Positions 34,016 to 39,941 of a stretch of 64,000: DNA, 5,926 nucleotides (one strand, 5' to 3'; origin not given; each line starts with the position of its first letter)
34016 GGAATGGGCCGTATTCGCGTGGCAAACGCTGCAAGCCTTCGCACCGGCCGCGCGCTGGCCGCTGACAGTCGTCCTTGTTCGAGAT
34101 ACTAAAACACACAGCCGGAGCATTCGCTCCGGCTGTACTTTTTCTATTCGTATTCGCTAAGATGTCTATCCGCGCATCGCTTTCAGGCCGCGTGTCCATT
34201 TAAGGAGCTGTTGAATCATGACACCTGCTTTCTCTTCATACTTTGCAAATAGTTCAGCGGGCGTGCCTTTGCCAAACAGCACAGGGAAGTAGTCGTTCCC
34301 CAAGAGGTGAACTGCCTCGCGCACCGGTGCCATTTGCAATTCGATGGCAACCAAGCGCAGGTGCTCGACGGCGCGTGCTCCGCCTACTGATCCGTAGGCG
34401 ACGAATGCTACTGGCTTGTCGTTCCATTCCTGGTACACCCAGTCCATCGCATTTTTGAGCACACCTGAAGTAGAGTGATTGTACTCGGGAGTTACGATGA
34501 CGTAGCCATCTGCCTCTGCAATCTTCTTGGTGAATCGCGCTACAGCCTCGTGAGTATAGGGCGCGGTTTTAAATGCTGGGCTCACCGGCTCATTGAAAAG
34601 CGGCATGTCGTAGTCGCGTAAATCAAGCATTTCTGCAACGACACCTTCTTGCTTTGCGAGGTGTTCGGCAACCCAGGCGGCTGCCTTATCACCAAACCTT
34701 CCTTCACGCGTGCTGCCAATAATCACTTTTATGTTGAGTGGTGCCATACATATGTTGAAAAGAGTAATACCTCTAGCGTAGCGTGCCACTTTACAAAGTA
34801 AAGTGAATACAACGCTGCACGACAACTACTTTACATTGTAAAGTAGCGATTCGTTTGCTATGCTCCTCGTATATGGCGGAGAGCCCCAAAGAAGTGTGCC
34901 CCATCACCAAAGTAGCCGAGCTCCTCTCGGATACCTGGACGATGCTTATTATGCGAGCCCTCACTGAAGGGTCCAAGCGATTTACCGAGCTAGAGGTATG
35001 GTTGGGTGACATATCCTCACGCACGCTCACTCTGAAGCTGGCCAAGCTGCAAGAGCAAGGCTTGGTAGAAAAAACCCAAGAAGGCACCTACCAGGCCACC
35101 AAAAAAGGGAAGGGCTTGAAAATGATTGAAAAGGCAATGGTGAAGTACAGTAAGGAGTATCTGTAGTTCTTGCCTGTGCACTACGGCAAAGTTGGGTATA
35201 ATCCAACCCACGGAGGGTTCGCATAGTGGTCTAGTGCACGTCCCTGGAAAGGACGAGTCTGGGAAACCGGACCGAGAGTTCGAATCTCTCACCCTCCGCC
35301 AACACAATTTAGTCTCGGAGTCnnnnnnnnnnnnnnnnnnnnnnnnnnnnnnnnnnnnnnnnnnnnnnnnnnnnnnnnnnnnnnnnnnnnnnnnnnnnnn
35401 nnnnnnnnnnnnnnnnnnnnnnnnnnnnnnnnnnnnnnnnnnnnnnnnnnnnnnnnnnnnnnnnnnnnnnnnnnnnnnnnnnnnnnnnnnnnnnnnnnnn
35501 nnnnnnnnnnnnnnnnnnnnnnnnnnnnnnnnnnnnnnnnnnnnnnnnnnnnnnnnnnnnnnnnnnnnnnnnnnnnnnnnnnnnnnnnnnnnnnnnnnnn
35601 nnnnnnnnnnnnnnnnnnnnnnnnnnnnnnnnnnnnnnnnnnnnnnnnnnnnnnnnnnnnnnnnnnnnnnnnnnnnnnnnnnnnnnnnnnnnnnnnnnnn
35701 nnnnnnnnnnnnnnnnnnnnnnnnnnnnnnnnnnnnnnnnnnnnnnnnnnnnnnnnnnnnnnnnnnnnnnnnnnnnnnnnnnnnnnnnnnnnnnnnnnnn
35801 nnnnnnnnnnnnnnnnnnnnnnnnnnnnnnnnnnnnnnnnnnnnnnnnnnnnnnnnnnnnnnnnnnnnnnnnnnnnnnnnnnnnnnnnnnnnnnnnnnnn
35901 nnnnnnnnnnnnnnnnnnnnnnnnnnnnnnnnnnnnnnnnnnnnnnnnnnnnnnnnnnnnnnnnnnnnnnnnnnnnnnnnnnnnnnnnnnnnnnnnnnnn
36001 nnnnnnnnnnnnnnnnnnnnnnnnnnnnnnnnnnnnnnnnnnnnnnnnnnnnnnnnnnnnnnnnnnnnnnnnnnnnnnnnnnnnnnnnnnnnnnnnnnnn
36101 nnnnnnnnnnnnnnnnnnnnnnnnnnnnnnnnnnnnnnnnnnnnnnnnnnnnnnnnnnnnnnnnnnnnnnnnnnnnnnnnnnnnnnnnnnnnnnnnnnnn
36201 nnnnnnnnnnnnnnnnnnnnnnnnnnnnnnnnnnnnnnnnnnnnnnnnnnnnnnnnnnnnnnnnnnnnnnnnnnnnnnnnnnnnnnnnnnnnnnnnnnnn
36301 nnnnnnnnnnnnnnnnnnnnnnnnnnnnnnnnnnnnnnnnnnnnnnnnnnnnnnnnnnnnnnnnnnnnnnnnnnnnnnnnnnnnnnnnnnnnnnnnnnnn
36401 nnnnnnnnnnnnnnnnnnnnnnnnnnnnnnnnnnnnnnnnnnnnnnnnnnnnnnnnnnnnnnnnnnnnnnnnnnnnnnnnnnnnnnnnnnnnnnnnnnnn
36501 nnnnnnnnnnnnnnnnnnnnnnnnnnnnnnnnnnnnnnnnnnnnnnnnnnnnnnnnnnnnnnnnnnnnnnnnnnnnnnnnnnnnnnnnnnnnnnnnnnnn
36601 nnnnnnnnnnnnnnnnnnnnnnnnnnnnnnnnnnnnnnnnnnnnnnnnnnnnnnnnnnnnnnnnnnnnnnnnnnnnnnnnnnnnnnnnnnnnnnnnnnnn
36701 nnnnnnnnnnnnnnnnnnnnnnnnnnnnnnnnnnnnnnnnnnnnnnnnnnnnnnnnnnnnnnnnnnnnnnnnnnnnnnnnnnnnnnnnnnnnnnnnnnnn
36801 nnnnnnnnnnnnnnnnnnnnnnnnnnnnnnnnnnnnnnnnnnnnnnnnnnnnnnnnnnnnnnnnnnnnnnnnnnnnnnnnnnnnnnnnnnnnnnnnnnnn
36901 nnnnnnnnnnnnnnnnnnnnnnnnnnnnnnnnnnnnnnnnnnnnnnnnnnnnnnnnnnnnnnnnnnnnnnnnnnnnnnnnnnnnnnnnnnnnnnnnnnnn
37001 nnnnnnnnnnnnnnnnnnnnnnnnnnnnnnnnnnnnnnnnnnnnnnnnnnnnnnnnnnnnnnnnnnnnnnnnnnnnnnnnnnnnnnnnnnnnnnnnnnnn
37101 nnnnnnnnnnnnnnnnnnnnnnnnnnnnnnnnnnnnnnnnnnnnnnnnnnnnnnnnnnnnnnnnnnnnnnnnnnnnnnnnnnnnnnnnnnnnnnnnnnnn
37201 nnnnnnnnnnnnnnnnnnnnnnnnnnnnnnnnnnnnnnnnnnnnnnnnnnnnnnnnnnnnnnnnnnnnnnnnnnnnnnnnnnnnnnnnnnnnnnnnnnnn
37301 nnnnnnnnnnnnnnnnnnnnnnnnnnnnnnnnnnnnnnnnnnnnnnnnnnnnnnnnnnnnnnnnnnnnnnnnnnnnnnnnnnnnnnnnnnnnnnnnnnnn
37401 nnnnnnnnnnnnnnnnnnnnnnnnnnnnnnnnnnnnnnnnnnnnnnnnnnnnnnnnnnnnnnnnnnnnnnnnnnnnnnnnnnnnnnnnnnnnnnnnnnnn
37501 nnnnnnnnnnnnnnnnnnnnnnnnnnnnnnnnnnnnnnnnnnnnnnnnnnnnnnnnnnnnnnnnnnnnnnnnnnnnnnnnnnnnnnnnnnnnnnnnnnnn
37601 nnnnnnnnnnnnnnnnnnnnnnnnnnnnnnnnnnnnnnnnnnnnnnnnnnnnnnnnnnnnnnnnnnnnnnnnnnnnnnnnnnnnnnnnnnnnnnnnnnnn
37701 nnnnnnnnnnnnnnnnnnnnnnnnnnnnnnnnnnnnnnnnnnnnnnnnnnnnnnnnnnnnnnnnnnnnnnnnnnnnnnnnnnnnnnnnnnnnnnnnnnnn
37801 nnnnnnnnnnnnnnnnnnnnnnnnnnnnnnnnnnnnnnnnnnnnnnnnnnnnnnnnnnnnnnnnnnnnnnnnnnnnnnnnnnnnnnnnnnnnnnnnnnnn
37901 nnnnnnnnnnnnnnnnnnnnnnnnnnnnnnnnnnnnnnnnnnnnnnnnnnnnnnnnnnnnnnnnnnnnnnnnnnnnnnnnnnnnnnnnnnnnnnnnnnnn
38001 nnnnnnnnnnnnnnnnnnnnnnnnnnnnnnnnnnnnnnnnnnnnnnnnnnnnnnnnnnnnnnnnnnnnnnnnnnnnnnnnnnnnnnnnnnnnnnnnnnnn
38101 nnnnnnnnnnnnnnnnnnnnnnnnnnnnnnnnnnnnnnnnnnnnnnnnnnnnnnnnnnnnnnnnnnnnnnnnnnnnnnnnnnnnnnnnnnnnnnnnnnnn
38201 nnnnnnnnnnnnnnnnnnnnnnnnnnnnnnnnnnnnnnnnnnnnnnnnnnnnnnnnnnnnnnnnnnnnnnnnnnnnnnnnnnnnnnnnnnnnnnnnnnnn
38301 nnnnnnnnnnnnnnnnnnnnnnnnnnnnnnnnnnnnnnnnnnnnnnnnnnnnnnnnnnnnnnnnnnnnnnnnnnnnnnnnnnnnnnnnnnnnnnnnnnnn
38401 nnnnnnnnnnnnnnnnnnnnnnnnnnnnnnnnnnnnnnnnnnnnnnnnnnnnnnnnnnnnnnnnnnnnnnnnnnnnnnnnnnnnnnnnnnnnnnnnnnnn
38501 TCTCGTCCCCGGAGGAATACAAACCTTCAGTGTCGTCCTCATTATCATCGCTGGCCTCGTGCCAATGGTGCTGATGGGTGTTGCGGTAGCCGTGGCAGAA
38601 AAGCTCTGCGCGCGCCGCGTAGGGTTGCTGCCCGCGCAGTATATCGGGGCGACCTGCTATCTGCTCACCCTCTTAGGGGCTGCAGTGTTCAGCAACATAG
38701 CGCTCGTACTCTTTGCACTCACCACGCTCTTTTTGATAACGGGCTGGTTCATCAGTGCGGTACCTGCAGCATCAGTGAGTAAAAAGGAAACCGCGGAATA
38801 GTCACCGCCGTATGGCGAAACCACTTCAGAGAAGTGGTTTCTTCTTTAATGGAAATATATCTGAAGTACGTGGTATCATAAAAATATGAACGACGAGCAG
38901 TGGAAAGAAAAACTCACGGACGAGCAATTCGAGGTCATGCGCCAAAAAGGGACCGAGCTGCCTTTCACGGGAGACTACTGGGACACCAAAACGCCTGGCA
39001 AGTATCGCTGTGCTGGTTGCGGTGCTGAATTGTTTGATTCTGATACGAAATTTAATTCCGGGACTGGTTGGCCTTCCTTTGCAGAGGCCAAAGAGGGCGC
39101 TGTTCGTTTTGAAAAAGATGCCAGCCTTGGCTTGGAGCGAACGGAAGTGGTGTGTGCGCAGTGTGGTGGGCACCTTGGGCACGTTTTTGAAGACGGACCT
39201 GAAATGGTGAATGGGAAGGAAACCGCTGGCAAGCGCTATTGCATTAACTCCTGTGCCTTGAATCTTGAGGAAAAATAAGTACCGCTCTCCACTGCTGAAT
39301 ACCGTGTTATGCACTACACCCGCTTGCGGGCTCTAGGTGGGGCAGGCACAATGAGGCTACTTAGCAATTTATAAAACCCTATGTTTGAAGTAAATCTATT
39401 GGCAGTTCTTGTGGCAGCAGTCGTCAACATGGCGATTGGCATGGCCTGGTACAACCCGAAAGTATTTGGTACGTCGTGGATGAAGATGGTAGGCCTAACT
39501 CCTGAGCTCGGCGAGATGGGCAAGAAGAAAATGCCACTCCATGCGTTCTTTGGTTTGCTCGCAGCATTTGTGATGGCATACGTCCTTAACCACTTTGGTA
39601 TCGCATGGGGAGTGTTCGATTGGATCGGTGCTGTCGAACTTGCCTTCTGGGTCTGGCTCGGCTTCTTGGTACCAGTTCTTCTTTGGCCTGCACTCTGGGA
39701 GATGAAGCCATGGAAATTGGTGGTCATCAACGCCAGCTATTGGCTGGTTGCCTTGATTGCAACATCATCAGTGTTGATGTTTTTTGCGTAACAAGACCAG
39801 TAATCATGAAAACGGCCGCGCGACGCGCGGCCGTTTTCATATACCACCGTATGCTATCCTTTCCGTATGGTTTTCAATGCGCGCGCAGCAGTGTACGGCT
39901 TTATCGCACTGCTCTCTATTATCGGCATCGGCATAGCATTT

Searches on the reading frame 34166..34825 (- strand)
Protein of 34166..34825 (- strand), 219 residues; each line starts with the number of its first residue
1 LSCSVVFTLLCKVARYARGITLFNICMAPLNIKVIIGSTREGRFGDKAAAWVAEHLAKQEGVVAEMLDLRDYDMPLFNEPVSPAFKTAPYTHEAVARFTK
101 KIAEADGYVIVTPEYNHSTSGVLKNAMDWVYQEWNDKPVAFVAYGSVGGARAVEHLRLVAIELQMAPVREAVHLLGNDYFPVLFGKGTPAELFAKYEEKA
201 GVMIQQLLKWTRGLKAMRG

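Call 36: search_protein_families(library=pfam, proteins=[window:34166-34825:-], max_evalue=0.01)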
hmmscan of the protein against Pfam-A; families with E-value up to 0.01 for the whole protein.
window:34166-34825:- (219 aa): 2 families
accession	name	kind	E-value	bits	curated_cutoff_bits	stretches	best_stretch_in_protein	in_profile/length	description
PF03358.20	FMN_red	-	1.4e-43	148.5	24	1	31-174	2-146/152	NADPH-dependent FMN reductase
PF02525.22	Flavodoxin_2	-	3.2e-09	37.2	27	1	32-133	3-106/198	Flavodoxin-like fold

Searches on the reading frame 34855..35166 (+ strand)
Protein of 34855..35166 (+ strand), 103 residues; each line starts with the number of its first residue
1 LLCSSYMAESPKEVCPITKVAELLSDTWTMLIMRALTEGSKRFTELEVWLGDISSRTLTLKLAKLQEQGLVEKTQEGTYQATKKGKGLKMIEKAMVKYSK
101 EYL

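Call 3: search_protein_families(library=pfam, proteins=[window:34855-35166:+], max_evalue=0.01)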
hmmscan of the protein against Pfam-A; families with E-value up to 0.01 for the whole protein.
window:34855-35166:+ (103 aa): 4 families
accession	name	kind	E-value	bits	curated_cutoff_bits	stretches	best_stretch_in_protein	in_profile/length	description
PF01638.23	HxlR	-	2.2e-15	56.7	20.8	1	23-103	1-87/91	HxlR-like helix-turn-helix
PF25213.1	HVO_A0261_N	-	4.7e-06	26.8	35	1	32-86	16-68/86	HVO_A0261 N-terminal domain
PF14947.12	HTH_45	-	0.00094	19.6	25.5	1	32-89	11-66/77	Winged helix-turn-helix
PF01022.26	HTH_5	-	0.0078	16.5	22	0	32-73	7-47/47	Bacterial regulatory protein, arsR family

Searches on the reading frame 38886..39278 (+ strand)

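Call 36: search_protein_families(library=pfam, proteins=[window:38886-39278:+], max_evalue=0.01)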
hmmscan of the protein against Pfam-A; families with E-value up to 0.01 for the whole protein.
window:38886-39278:+ (130 aa): 6 families
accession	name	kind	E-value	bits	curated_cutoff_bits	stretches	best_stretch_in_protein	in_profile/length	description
PF01641.26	SelR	-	3.1e-47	159.7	24.9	1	10-128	1-115/116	SelR domain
PF24046.1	At4g08330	-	1.3e-06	28.9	27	1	84-113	75-104/129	At4g08330 beta-tent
PF24458.1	DUF7573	-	0.0017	18.7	30.2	0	86-108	10-32/39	Domain of unknown function (DUF7573)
PF08271.17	Zn_Ribbon_TF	-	0.0036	17.3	29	0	84-94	16-26/43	TFIIB zinc-binding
PF03226.21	Yippee-Mis18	-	0.0051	17.4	26.6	0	41-112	4-83/108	Yippee zinc-binding/DNA-binding /Mis18, centromere assembly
PF22289.1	DmmA-like_C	-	0.0058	17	27.4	0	37-50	16-29/44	Dimethylamine monooxygenase subunit DmmA-like, C-terminal domain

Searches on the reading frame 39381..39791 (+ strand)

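Call 36: search_protein_families(library=pfam, proteins=[window:39381-39791:+], max_evalue=0.01)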
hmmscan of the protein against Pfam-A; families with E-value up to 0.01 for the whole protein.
window:39381-39791:+ (136 aa): 1 family
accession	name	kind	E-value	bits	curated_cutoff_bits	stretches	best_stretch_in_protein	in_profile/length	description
PF08570.15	DUF1761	-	1.7e-28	99.8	31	1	7-132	1-122/123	Protein of unknown function (DUF1761)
